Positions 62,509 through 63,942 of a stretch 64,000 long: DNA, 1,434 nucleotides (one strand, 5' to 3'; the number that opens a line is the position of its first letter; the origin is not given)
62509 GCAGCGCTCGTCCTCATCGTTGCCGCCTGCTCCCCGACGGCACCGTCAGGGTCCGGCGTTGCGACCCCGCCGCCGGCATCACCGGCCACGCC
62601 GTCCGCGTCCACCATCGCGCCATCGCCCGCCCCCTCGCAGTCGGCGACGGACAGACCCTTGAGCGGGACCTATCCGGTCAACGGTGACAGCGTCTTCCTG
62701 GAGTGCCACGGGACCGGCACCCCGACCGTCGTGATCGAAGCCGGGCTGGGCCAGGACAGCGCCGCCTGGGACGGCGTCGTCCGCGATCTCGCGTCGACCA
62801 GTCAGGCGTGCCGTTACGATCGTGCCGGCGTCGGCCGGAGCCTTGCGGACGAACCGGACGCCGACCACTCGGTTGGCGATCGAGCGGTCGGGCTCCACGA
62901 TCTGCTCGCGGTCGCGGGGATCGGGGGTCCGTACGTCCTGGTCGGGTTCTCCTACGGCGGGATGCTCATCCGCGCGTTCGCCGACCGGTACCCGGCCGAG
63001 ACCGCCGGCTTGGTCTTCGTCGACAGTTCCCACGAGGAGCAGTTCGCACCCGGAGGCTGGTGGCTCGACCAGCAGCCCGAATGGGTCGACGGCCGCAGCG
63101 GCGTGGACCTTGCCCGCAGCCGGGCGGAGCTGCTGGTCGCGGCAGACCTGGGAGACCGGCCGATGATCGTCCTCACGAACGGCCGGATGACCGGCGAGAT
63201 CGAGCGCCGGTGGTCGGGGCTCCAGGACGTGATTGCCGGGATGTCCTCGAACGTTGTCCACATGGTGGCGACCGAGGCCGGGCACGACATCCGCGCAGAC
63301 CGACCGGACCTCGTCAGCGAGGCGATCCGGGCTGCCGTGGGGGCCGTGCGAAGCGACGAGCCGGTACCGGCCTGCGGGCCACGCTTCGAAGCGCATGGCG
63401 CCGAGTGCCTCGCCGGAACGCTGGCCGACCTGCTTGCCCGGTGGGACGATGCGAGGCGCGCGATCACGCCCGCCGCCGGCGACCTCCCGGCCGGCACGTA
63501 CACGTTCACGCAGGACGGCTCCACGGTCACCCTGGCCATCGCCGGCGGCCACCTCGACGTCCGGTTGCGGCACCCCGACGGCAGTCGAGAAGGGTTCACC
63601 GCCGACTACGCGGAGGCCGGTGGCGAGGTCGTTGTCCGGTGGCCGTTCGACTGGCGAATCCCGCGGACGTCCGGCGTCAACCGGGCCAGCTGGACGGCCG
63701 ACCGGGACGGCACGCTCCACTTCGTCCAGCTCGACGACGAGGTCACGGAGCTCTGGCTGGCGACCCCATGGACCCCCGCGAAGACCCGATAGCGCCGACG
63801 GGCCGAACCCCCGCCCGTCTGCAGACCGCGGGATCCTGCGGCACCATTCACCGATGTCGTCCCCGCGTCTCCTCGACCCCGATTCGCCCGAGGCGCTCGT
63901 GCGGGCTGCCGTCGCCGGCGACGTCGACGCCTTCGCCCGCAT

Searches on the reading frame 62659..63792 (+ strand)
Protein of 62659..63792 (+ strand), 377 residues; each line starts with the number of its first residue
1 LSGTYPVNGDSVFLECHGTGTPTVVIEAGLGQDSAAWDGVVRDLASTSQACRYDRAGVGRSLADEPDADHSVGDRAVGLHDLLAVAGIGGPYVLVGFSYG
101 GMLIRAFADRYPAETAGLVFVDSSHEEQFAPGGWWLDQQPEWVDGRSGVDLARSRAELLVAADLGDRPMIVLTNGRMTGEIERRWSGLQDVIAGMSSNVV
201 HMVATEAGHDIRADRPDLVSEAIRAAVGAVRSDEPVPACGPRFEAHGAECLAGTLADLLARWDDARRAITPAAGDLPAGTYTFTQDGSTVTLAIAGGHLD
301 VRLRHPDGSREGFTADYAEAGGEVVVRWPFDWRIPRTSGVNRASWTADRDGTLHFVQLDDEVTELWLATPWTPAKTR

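Call 63: find_encoding_contigs(protein=window:62659-63792:+, flank=10000, max_places=2)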
Protein window:62659-63792:+ (377 aa): no gene with exactly this product is on record in the collection.
